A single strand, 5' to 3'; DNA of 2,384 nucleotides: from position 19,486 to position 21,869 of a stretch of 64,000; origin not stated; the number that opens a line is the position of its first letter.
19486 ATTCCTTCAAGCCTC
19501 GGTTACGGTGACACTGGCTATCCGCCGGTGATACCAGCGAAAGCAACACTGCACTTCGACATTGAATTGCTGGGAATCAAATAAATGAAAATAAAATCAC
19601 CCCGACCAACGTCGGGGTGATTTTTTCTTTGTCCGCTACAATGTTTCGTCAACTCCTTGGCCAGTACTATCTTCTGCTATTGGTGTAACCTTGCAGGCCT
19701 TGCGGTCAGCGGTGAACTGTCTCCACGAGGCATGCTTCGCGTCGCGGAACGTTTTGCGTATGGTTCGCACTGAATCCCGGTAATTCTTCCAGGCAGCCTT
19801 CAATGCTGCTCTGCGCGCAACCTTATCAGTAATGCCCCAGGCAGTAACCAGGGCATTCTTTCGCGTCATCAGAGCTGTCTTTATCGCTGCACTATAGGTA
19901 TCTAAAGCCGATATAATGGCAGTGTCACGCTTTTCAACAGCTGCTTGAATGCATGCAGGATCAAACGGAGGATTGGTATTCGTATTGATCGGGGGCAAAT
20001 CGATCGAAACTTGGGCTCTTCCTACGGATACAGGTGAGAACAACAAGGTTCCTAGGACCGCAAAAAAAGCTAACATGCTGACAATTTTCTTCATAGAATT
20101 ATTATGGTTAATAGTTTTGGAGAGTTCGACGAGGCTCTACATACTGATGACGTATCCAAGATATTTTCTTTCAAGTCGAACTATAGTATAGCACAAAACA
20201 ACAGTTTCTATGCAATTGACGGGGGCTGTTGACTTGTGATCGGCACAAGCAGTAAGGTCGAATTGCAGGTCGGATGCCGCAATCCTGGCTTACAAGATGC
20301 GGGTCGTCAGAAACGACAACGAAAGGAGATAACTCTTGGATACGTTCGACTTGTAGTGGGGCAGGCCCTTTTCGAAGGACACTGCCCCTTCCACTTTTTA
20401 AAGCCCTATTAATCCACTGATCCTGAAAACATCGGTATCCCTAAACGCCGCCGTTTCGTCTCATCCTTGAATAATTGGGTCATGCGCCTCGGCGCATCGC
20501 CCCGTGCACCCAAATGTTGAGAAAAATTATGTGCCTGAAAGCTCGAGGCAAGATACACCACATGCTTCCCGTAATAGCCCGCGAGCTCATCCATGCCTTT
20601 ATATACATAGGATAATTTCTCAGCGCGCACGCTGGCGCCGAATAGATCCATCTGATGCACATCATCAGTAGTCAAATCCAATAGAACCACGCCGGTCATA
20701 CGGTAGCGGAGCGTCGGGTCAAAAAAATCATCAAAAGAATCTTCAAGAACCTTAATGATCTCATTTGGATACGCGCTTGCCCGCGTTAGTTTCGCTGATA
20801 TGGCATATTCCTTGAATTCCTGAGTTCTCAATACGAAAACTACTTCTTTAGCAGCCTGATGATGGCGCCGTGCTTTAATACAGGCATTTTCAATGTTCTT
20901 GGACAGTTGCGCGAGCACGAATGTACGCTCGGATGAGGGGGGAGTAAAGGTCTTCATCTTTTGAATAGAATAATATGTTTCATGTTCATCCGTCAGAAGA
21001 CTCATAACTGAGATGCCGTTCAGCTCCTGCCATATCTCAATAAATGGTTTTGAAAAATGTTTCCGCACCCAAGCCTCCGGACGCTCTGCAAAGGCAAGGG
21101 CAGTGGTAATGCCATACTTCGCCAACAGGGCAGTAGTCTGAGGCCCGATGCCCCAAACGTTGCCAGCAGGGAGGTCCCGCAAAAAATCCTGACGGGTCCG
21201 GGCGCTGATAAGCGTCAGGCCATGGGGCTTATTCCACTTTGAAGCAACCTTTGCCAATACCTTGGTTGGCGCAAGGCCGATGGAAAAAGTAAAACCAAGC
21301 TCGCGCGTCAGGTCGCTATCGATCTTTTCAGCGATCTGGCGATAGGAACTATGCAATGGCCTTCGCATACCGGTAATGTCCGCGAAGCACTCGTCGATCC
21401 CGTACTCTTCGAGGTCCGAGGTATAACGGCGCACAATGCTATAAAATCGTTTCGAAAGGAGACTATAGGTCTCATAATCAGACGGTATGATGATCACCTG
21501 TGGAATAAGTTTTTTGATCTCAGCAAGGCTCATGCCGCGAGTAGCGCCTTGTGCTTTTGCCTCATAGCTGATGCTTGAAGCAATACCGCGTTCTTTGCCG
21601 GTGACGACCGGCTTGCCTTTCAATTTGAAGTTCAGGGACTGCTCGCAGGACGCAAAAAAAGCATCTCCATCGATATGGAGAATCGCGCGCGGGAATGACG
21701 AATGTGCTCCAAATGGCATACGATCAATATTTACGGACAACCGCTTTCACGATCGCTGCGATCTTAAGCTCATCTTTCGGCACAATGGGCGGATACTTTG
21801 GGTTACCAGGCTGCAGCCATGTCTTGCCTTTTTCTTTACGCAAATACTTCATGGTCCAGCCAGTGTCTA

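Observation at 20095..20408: GC-rich multi-hairpin intergenic element ending in a plus-strand intrinsic terminator: candidate novel sRNA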

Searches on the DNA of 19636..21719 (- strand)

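Call 5: search_rna_families(source=window, start=19900, end=20600, threshold=evalue, max_evalue=10, show_alignments=4)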
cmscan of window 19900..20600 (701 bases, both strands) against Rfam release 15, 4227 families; matches with E-value up to 10: 1.
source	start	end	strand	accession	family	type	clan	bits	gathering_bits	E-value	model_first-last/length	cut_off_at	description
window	20358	20390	-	RF02634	EF3314_EF3315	Gene; sRNA;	-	12.4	100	3.8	110-141/141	no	Enterococcus sRNA EF3314_EF3315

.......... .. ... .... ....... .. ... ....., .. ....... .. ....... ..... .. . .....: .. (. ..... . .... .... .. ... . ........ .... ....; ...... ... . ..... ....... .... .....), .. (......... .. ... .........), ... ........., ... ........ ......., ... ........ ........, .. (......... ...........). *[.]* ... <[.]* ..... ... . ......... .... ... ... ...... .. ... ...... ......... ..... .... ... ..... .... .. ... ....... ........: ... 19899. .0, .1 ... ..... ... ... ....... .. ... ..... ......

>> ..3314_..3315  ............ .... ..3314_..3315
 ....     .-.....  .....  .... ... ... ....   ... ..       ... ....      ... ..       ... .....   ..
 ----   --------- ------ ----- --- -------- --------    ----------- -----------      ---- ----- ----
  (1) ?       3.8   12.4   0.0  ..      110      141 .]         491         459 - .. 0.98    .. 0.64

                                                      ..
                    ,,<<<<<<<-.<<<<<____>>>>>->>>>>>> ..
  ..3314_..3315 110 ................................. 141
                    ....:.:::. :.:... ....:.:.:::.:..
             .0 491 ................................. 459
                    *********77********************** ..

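Call 40: search_rna_families(sources=[L002, L091, L084, L085, L082, L087], threshold=gathering)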
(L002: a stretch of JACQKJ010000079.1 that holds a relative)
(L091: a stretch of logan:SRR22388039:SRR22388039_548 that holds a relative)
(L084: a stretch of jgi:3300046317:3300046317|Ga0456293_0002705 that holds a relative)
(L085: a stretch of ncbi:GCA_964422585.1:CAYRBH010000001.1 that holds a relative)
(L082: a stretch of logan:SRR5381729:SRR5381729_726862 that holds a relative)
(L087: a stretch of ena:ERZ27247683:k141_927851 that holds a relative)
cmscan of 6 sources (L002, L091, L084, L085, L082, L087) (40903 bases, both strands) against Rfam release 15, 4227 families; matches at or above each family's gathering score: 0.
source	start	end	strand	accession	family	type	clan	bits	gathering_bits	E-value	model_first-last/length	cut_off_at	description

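Call 46: build_rna_model(alignment_id=A4, structure=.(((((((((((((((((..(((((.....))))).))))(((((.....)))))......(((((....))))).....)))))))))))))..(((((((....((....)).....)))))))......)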
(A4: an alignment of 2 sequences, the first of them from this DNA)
Model R1 built from alignment A4 (2 sequences, 132 columns); structure: as given.
model positions 132; base pairs 41; branch points 3; effective number of sequences 0.83; information 0.59 bits per position. Calibrated on 0.2 Mb of random sequence (short: E-values are rough).
structure used (alignment columns):
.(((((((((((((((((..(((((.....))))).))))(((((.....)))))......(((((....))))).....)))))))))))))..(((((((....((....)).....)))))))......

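Call 48: search_with_rna_model(model_id=R1, sources=[window, L002, L003, L004, L005, L006, L007, L008, L009, L010, L011, L012, L013, L014, L015, L016, L017, L018, L019, L020, L021, L022, L023, L024, L025, L026, L027, L028, L029, L030, L031, L032, L033, L034, L035, L036, L037, L038, L039, L040, L041, L042, L043, L044, L045, L046, L047, L048, L049, L050, L051, L052, L053, L054, L055, L056, L057, L058, L059, L060, L061, L062, L063, L064, L065, L066, L067, L068, L069, L070, L071, L072, L073, L074, L075, L076, L077, L078, L079, L080, L081, L082, L083, L084, L085, L087, L091], max_evalue=10, make_alignment=true, show_alignments=6)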
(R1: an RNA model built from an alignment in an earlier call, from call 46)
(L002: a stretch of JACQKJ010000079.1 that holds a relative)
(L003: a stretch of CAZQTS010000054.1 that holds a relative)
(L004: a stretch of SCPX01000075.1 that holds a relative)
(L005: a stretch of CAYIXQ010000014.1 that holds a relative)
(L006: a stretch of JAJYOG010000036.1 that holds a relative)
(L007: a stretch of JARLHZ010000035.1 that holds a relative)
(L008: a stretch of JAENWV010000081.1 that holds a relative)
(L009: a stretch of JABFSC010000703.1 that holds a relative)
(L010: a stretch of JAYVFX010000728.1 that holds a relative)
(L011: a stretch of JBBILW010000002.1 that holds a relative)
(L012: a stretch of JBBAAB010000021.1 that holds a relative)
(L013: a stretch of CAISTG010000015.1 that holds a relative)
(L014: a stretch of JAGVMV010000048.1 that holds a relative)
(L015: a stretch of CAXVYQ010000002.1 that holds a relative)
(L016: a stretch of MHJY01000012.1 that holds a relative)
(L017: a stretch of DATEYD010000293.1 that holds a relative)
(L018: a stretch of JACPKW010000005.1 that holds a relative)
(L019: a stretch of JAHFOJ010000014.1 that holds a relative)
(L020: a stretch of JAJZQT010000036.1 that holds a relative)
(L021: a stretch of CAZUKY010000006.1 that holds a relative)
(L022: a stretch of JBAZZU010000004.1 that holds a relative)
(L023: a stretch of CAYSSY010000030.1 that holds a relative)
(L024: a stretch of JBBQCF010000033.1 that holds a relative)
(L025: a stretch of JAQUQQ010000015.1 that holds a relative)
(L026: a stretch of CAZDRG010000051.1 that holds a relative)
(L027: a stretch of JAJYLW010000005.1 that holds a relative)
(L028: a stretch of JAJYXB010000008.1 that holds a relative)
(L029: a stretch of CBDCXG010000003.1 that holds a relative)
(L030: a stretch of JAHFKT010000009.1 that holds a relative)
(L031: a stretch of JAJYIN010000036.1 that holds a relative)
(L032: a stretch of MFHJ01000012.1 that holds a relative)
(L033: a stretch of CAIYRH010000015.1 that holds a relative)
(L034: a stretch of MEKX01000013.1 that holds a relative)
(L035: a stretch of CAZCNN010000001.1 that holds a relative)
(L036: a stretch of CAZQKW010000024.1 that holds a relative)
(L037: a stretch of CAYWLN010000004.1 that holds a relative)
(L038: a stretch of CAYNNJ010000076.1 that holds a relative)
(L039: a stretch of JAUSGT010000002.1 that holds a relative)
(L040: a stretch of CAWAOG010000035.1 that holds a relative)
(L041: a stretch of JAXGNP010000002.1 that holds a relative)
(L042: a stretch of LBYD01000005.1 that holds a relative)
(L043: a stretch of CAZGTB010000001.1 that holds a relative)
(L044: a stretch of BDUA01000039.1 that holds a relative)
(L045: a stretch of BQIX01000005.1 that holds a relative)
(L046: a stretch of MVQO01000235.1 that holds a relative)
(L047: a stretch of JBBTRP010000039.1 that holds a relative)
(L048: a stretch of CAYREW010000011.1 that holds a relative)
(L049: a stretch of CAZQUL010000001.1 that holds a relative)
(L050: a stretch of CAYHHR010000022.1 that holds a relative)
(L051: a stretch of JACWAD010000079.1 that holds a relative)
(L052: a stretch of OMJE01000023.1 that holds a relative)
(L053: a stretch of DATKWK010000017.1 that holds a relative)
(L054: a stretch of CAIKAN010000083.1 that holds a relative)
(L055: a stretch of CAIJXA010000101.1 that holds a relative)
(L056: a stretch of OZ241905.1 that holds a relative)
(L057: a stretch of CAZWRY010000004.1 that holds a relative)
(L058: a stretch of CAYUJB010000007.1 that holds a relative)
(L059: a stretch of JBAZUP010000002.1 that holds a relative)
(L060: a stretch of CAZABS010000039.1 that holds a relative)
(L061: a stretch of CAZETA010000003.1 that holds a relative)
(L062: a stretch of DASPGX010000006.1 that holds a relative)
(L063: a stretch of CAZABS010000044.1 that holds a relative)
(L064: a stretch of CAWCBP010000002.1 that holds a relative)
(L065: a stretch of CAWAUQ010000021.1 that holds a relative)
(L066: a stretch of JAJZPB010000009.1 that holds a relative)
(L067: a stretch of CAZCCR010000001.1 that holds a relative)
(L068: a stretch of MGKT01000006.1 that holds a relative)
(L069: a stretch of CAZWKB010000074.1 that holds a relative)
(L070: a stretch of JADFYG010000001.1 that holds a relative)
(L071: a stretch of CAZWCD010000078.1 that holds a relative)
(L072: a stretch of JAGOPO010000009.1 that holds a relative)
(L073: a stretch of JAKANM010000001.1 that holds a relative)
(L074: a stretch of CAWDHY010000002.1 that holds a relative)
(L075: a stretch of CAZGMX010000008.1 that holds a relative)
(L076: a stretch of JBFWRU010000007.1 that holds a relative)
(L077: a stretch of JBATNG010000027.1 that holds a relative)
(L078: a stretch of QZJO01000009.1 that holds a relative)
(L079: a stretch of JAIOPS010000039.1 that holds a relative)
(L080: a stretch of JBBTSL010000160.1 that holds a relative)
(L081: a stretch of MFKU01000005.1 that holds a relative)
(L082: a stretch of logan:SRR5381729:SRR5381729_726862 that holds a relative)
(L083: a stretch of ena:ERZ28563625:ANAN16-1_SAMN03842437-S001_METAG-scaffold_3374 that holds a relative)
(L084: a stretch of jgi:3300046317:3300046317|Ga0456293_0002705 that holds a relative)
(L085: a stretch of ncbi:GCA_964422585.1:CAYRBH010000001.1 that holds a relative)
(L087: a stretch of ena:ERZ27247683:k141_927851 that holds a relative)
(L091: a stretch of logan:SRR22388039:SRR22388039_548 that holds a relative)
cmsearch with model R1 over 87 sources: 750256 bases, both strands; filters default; matches with E-value up to 10: 5.
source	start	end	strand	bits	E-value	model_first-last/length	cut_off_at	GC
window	20263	20394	+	152.4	4.7e-35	1-132/132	no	0.54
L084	358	488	-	145.9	1.9e-33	1-132/132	no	0.56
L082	1661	1806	-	45.8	1.2e-08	1-132/132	no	0.59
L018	7425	7482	-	11.8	3.2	1-132/132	no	0.5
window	20358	20388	-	10.2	8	96-126/132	no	0.68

Alignment A5: 5 matches aligned to the model, 166 columns, each read 5' to 3' on its own strand. Consensus structure (alignment columns), stored with it:
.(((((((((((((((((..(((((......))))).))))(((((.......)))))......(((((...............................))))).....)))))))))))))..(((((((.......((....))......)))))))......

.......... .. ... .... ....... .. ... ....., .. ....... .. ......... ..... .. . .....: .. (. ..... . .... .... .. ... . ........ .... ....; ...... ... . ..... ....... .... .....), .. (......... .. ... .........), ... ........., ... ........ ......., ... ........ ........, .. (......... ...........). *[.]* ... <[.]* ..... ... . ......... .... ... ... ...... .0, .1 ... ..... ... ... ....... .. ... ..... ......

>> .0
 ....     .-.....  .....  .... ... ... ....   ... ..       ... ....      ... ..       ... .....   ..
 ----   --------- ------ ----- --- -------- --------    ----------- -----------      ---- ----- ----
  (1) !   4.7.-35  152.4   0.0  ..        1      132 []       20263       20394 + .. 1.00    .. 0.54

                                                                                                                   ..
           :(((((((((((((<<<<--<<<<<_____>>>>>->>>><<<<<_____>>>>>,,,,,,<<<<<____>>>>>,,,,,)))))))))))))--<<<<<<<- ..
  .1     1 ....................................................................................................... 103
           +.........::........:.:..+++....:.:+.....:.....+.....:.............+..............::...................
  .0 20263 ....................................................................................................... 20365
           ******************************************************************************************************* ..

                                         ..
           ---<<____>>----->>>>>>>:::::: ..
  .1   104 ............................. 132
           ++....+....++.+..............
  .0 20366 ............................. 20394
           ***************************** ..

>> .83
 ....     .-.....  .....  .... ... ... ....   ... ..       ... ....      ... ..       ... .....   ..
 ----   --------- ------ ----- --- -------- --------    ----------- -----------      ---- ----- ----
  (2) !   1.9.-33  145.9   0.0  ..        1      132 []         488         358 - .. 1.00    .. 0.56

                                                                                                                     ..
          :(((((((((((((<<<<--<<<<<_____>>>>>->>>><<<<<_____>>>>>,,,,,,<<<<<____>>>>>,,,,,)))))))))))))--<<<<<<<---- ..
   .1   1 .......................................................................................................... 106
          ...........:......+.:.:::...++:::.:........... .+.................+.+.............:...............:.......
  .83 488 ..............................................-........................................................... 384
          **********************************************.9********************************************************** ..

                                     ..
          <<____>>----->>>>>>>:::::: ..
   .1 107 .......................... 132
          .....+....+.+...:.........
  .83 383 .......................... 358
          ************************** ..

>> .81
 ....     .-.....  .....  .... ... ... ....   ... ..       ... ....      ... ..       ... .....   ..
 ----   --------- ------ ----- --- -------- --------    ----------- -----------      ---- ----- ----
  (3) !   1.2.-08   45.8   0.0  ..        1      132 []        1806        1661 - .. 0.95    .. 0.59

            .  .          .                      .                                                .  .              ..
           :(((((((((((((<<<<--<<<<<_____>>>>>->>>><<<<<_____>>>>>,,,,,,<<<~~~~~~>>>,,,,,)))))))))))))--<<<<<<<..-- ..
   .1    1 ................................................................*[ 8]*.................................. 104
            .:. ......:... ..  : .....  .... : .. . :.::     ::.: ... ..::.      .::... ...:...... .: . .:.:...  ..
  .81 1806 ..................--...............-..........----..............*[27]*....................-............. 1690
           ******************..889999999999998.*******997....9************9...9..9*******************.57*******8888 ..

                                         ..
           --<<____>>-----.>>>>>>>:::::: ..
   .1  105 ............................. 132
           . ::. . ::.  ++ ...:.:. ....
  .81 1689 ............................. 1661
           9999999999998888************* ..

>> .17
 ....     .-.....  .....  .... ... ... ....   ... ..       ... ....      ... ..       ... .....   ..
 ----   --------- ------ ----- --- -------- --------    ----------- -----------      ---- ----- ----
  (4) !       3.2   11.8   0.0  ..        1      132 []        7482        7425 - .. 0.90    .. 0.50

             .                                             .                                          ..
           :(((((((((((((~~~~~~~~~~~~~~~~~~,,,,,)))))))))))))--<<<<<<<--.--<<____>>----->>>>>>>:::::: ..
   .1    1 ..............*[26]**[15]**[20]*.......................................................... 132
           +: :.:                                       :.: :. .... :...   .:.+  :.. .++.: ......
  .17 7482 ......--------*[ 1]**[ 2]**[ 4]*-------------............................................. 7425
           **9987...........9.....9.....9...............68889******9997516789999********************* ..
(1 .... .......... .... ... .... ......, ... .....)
